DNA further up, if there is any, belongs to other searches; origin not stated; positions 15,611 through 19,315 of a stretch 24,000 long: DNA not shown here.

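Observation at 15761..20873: Split BCR/HAD-type ATP-driven Fe-S enzyme system with a tandem-activase fusion, wedged into the DAP/lysine gene cluster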

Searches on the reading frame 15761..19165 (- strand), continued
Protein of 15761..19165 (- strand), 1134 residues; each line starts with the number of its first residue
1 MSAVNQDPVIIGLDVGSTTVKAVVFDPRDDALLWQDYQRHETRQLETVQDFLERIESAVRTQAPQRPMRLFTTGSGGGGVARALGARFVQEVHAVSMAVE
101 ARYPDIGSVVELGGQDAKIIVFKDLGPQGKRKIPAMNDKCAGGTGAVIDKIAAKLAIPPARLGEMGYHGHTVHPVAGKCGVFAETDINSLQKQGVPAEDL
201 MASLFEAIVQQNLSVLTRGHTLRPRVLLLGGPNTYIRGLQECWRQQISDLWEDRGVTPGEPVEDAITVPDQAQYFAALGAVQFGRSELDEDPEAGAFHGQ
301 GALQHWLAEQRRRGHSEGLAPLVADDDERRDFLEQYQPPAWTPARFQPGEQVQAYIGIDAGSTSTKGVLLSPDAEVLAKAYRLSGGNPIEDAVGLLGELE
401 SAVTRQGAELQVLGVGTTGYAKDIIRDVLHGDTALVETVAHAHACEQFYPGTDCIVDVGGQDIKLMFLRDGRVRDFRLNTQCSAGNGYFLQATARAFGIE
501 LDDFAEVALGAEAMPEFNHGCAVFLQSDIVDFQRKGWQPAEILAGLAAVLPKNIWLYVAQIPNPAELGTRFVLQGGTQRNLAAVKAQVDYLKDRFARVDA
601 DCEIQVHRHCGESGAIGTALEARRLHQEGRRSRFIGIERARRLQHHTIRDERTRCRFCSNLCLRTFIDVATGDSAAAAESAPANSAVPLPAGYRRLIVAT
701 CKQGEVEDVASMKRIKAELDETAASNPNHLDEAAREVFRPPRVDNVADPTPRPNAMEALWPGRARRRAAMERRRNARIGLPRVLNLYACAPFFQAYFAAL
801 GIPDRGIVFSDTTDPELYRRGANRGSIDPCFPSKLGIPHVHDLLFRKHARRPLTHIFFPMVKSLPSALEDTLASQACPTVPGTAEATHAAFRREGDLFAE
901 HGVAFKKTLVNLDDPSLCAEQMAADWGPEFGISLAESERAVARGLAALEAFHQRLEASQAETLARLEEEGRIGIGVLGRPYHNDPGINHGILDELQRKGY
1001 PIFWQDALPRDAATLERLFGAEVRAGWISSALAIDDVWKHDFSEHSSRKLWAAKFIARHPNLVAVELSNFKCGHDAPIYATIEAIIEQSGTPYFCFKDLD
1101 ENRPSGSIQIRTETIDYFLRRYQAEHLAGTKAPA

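Call 52: find_homologous_proteins(query=window:15761-19165:-)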
Query window:15761-19165:- (1134 aa): 8000 proteins with E <= 0.001 among 8000 candidates; the best 120 are listed.
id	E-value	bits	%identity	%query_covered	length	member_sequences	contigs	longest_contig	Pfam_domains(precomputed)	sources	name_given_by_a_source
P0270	0.0e+0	2614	100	100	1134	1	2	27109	PF01869.27,PF09989.16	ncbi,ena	-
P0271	0.0e+0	2031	79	99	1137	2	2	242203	PF01869.27,PF09989.16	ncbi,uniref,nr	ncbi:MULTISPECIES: BadF/BadG/BcrA/BcrD ATPase family protein [unclassified Halorhodospira]|uniref:Ba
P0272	0.0e+0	2028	78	100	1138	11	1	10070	PF01869.27,PF09989.16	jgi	-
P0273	0.0e+0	1956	77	99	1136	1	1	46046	PF01869.27,PF09989.16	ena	-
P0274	0.0e+0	1792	69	98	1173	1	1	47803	PF01869.27,PF09989.16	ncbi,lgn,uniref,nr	ncbi:CoA activase [Halorhodospira abdelmalekii]|uniref:BadF/BadG/BcrA/BcrD ATPase family protein n=1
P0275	0.0e+0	1779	70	99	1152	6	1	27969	PF01869.27,PF09989.16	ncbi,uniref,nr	ncbi:BadF/BadG/BcrA/BcrD ATPase family protein [Thioalkalivibrio sp.]|uniref:BadF/BadG/BcrA/BcrD ATP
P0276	0.0e+0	1761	69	99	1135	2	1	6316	PF01869.27,PF09989.16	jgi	jgi:predicted CoA-substrate-specific enzyme activase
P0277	0.0e+0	1755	69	99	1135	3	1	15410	PF01869.27,PF09989.16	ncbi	-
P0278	0.0e+0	1752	69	98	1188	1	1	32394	PF01869.27,PF09989.16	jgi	-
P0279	0.0e+0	1751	69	99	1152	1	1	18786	PF01869.27,PF09989.16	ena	-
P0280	0.0e+0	1751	69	98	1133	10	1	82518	PF01869.27,PF09989.16,PF05378.20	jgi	jgi:predicted CoA-substrate-specific enzyme activase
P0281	0.0e+0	1749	69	99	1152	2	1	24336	PF01869.27,PF09989.16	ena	-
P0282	0.0e+0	1744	67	98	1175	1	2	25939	PF01869.27,PF09989.16,PF05378.20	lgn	-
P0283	0.0e+0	1742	69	98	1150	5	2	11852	PF01869.27,PF09989.16,PF05378.20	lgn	-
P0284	0.0e+0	1709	68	99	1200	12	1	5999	PF01869.27,PF09989.16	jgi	jgi:predicted CoA-substrate-specific enzyme activase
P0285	0.0e+0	1680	66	99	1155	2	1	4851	PF01869.27,PF09989.16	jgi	-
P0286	0.0e+0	1670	66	99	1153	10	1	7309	PF01869.27,PF09989.16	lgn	-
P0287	0.0e+0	1666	66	99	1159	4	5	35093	PF01869.27,PF09989.16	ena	-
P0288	0.0e+0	1662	65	99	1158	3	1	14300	PF01869.27,PF09989.16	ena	-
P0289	0.0e+0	1662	66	99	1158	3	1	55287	PF01869.27,PF09989.16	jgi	jgi:predicted CoA-substrate-specific enzyme activase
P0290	0.0e+0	1653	66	99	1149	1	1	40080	PF01869.27,PF09989.16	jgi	jgi:predicted CoA-substrate-specific enzyme activase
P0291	0.0e+0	1647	65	99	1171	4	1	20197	PF01869.27,PF09989.16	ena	-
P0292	0.0e+0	1646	64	99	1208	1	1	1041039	PF01869.27,PF09989.16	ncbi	-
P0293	0.0e+0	1636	65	98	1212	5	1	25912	PF01869.27,PF09989.16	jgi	-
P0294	0.0e+0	1634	64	98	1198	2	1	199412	PF01869.27,PF09989.16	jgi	jgi:predicted CoA-substrate-specific enzyme activase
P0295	0.0e+0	1629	64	99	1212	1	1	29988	PF01869.27,PF09989.16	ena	-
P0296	0.0e+0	1626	64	99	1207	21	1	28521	PF01869.27,PF09989.16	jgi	-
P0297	0.0e+0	1620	66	96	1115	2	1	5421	PF01869.27,PF09989.16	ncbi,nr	ncbi:MAG: CoA activase, partial [Thioalkalivibrio sp.]|nr:CoA activase [Thioalkalivibrio sp.]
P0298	0.0e+0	1620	64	99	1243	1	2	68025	PF01869.27,PF00480.27,PF09989.16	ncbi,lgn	-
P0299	0.0e+0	1615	64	98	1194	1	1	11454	PF01869.27,PF09989.16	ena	-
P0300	0.0e+0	1610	64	98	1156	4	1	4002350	PF01869.27,PF09989.16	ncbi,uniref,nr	ncbi:CoA-substrate-specific enzyme activase [Thioalkalivibrio nitratireducens DSM 14787]|uniref:CoA-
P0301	0.0e+0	1607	62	99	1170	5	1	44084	PF01869.27,PF09989.16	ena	-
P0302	0.0e+0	1599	64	99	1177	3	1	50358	PF01869.27,PF09989.16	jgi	-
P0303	0.0e+0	1598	63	99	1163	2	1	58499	PF01869.27,PF09989.16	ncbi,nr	ncbi:MAG: BadF/BadG/BcrA/BcrD ATPase family protein [Kiloniellales bacterium]|nr:BadF/BadG/BcrA/BcrD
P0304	0.0e+0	1597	61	99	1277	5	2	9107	PF01869.27,PF09989.16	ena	-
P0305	0.0e+0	1595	64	98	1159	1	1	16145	PF01869.27,PF09989.16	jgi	-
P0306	0.0e+0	1592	64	99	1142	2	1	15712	PF01869.27,PF09989.16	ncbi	-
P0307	0.0e+0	1591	61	99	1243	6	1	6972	PF01869.27,PF09989.16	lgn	-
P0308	0.0e+0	1587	61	98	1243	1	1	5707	PF01869.27,PF09989.16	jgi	jgi:predicted CoA-substrate-specific enzyme activase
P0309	0.0e+0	1587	63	98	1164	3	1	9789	PF01869.27,PF09989.16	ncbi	-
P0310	0.0e+0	1583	63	98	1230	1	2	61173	PF01869.27,PF09989.16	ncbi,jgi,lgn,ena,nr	ncbi:MAG: hypothetical protein KGZ61_03970 [Sandarakinorhabdus sp.]|nr:hypothetical protein [Sandara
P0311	0.0e+0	1580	61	98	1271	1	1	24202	PF01869.27,PF09989.16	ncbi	-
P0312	0.0e+0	1579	63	99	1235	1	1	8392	PF01869.27,PF09989.16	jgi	jgi:activator of 2-hydroxyglutaryl-CoA dehydratase/predicted nucleotide-binding protein (sugar kinas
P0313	0.0e+0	1576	63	99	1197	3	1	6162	PF01869.27,PF09989.16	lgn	-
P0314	0.0e+0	1575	62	99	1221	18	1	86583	PF01869.27,PF09989.16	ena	-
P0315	0.0e+0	1570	64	99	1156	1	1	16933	PF01869.27,PF09989.16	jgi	jgi:activator of 2-hydroxyglutaryl-CoA dehydratase/predicted nucleotide-binding protein (sugar kinas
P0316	0.0e+0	1568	59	99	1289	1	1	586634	PF01869.27,PF00370.28,PF09989.16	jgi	-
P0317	0.0e+0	1568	62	98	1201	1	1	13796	PF01869.27,PF09989.16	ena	-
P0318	0.0e+0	1567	61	99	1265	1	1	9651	PF01869.27,PF09989.16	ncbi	-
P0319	0.0e+0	1565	59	99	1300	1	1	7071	PF01869.27,PF00370.28,PF09989.16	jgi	-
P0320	0.0e+0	1563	60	99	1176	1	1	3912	PF01869.27,PF09989.16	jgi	jgi:predicted CoA-substrate-specific enzyme activase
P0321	0.0e+0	1559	59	99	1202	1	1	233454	PF01869.27,PF00370.28,PF09989.16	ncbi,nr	ncbi:MAG: CoA activase [Phycisphaerales bacterium]|nr:CoA activase [Phycisphaerales bacterium]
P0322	0.0e+0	1559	60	99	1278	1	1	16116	PF01869.27,PF09989.16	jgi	jgi:activator of 2-hydroxyglutaryl-CoA dehydratase/predicted nucleotide-binding protein (sugar kinas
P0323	0.0e+0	1556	59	98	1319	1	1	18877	PF01869.27,PF09989.16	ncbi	-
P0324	0.0e+0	1555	59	98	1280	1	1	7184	PF01869.27,PF00370.28,PF09989.16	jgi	jgi:predicted CoA-substrate-specific enzyme activase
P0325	0.0e+0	1554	60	99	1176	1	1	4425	PF01869.27,PF09989.16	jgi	jgi:predicted CoA-substrate-specific enzyme activase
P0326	0.0e+0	1549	58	99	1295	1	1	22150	PF01869.27,PF09989.16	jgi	-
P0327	0.0e+0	1548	58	99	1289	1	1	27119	PF01869.27,PF09989.16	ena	-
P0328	0.0e+0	1547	60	99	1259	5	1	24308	PF01869.27,PF09989.16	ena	-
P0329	0.0e+0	1542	59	99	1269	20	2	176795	PF01869.27,PF09989.16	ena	-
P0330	0.0e+0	1542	55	99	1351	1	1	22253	PF01869.27,PF09989.16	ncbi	-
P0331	0.0e+0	1540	60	99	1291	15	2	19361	PF01869.27,PF09989.16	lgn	-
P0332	0.0e+0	1540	58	99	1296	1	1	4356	PF01869.27,PF00370.28,PF09989.16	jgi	jgi:predicted CoA-substrate-specific enzyme activase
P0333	0.0e+0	1539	58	99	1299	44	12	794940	PF01869.27,PF09989.16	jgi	jgi:activator of 2-hydroxyglutaryl-CoA dehydratase/predicted nucleotide-binding protein (sugar kinas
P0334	0.0e+0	1539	62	99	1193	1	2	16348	PF01869.27,PF09989.16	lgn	-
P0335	0.0e+0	1539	60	99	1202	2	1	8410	PF01869.27,PF09989.16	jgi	jgi:activator of 2-hydroxyglutaryl-CoA dehydratase/predicted nucleotide-binding protein (sugar kinas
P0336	0.0e+0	1539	62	98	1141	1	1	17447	PF01869.27,PF00370.28,PF09989.16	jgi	-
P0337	0.0e+0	1537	58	99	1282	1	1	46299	PF01869.27,PF00370.28,PF09989.16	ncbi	-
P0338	0.0e+0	1537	61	99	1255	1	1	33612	PF01869.27,PF00370.28,PF09989.16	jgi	jgi:activator of 2-hydroxyglutaryl-CoA dehydratase/predicted nucleotide-binding protein (sugar kinas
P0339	0.0e+0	1536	58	99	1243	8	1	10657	PF01869.27,PF00370.28,PF09989.16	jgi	jgi:activator of 2-hydroxyglutaryl-CoA dehydratase/predicted nucleotide-binding protein (sugar kinas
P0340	0.0e+0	1535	58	98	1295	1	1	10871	PF01869.27,PF00370.28,PF09989.16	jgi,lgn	jgi:activator of 2-hydroxyglutaryl-CoA dehydratase/predicted nucleotide-binding protein (sugar kinas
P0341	0.0e+0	1535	-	-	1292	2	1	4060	PF01869.27,PF00370.28,PF09989.16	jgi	jgi:activator of 2-hydroxyglutaryl-CoA dehydratase/predicted nucleotide-binding protein (sugar kinas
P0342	0.0e+0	1534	60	99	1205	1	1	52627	PF01869.27,PF00370.28,PF09989.16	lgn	-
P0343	0.0e+0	1531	60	99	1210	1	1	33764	PF01869.27,PF09989.16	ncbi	-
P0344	0.0e+0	1530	56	99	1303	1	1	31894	PF01869.27,PF09989.16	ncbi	-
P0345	0.0e+0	1528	61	98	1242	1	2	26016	PF01869.27,PF00370.28,PF09989.16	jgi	jgi:activator of 2-hydroxyglutaryl-CoA dehydratase/predicted nucleotide-binding protein (sugar kinas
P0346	0.0e+0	1522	59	98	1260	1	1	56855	PF01869.27,PF00370.28,PF09989.16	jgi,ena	-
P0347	0.0e+0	1521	59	100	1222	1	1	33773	PF01869.27,PF09989.16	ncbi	-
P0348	0.0e+0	1521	62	98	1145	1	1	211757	PF01869.27,PF09989.16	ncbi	-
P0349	0.0e+0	1521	57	99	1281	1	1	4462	PF01869.27,PF00370.28,PF09989.16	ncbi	ncbi:MAG: BadF/BadG/BcrA/BcrD ATPase family protein [Phycisphaerae bacterium]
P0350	0.0e+0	1520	59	99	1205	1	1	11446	PF01869.27,PF00370.28,PF09989.16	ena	-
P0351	0.0e+0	1520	59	98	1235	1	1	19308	PF01869.27,PF09989.16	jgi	jgi:predicted CoA-substrate-specific enzyme activase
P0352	0.0e+0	1520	-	-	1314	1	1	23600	PF01869.27,PF00370.28,PF09989.16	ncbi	-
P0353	0.0e+0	1518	61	99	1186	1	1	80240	PF01869.27,PF09989.16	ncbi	-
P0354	0.0e+0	1518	61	99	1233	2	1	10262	PF01869.27,PF09989.16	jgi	jgi:activator of 2-hydroxyglutaryl-CoA dehydratase/predicted nucleotide-binding protein (sugar kinas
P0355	0.0e+0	1516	59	98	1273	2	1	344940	PF01869.27,PF09989.16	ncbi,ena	-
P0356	0.0e+0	1515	58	99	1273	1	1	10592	PF01869.27,PF00370.28,PF09989.16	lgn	-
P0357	0.0e+0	1515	60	99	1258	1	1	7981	PF01869.27,PF09989.16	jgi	jgi:predicted CoA-substrate-specific enzyme activase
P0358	0.0e+0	1514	57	98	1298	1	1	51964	PF01869.27,PF09989.16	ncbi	ncbi:MAG TPA: BadF/BadG/BcrA/BcrD ATPase family protein [Phycisphaerae bacterium]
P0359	0.0e+0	1512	59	99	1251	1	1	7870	PF01869.27,PF09989.16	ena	-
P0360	0.0e+0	1511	59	99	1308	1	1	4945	PF01869.27,PF09989.16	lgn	-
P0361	0.0e+0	1509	58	98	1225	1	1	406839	PF01869.27,PF00370.28,PF09989.16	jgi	jgi:activator of 2-hydroxyglutaryl-CoA dehydratase/predicted nucleotide-binding protein (sugar kinas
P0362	0.0e+0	1507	59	99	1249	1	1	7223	PF01869.27,PF09989.16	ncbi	-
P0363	0.0e+0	1506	60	99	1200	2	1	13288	PF01869.27,PF09989.16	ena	-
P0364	0.0e+0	1505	59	99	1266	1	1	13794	PF01869.27,PF00370.28,PF09989.16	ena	-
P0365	0.0e+0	1503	57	99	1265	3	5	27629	PF01869.27,PF00370.28,PF09989.16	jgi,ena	jgi:predicted CoA-substrate-specific enzyme activase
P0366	0.0e+0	1502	60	98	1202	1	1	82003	PF01869.27,PF09989.16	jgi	jgi:predicted CoA-substrate-specific enzyme activase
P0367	0.0e+0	1501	59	99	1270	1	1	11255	PF01869.27,PF09989.16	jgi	jgi:activator of 2-hydroxyglutaryl-CoA dehydratase/predicted nucleotide-binding protein (sugar kinas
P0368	0.0e+0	1501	60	98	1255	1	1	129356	PF01869.27,PF09989.16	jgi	jgi:activator of 2-hydroxyglutaryl-CoA dehydratase/predicted nucleotide-binding protein (sugar kinas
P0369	0.0e+0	1500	61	99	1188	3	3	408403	PF01869.27,PF09989.16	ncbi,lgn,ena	-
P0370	0.0e+0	1500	58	99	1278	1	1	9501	PF01869.27,PF09989.16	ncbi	ncbi:MAG: hypothetical protein AMXMBFR83_18770 [Phycisphaerae bacterium]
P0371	0.0e+0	1500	57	98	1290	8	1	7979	PF01869.27,PF00370.28,PF09989.16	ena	-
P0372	0.0e+0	1498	58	99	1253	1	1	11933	PF01869.27,PF00370.28,PF09989.16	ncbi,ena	-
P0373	0.0e+0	1498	58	99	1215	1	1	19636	PF01869.27,PF09989.16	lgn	-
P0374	0.0e+0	1496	60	99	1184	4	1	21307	PF01869.27,PF09989.16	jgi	jgi:activator of 2-hydroxyglutaryl-CoA dehydratase/predicted nucleotide-binding protein (sugar kinas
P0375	0.0e+0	1496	58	99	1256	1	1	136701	PF01869.27,PF09989.16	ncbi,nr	ncbi:MAG: hypothetical protein HJJLKODD_00656 [Phycisphaerae bacterium]|nr:hypothetical protein [Phy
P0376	0.0e+0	1495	59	99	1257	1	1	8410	PF01869.27,PF09989.16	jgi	jgi:activator of 2-hydroxyglutaryl-CoA dehydratase/predicted nucleotide-binding protein (sugar kinas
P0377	0.0e+0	1494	60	99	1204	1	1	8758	PF01869.27,PF09989.16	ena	-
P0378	0.0e+0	1492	59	99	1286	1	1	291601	PF01869.27,PF09989.16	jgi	jgi:activator of 2-hydroxyglutaryl-CoA dehydratase/predicted nucleotide-binding protein (sugar kinas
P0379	0.0e+0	1492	59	99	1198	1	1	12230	PF01869.27,PF09989.16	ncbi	ncbi:MAG: BadF/BadG/BcrA/BcrD ATPase family protein [Myxococcota bacterium]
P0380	0.0e+0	1491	57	99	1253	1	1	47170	PF01869.27,PF00370.28,PF09989.16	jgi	jgi:predicted CoA-substrate-specific enzyme activase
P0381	0.0e+0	1491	58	99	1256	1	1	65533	PF01869.27,PF00370.28,PF09989.16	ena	-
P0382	0.0e+0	1490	59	98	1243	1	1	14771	PF01869.27,PF09989.16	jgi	jgi:activator of 2-hydroxyglutaryl-CoA dehydratase/predicted nucleotide-binding protein (sugar kinas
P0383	0.0e+0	1490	59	99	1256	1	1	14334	PF01869.27,PF09989.16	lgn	-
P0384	0.0e+0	1490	61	99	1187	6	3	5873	PF01869.27,PF09989.16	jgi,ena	-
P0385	0.0e+0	1487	57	99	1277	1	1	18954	PF01869.27,PF09989.16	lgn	-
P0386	0.0e+0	1485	57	99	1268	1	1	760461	PF01869.27,PF00370.28,PF09989.16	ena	-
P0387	0.0e+0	1485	59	99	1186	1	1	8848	PF01869.27,PF09989.16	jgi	jgi:activator of 2-hydroxyglutaryl-CoA dehydratase/predicted nucleotide-binding protein (sugar kinas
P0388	0.0e+0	1485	59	99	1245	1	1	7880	PF01869.27,PF09989.16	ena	-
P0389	0.0e+0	1484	57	99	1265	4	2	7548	PF01869.27,PF00370.28,PF09989.16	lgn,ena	-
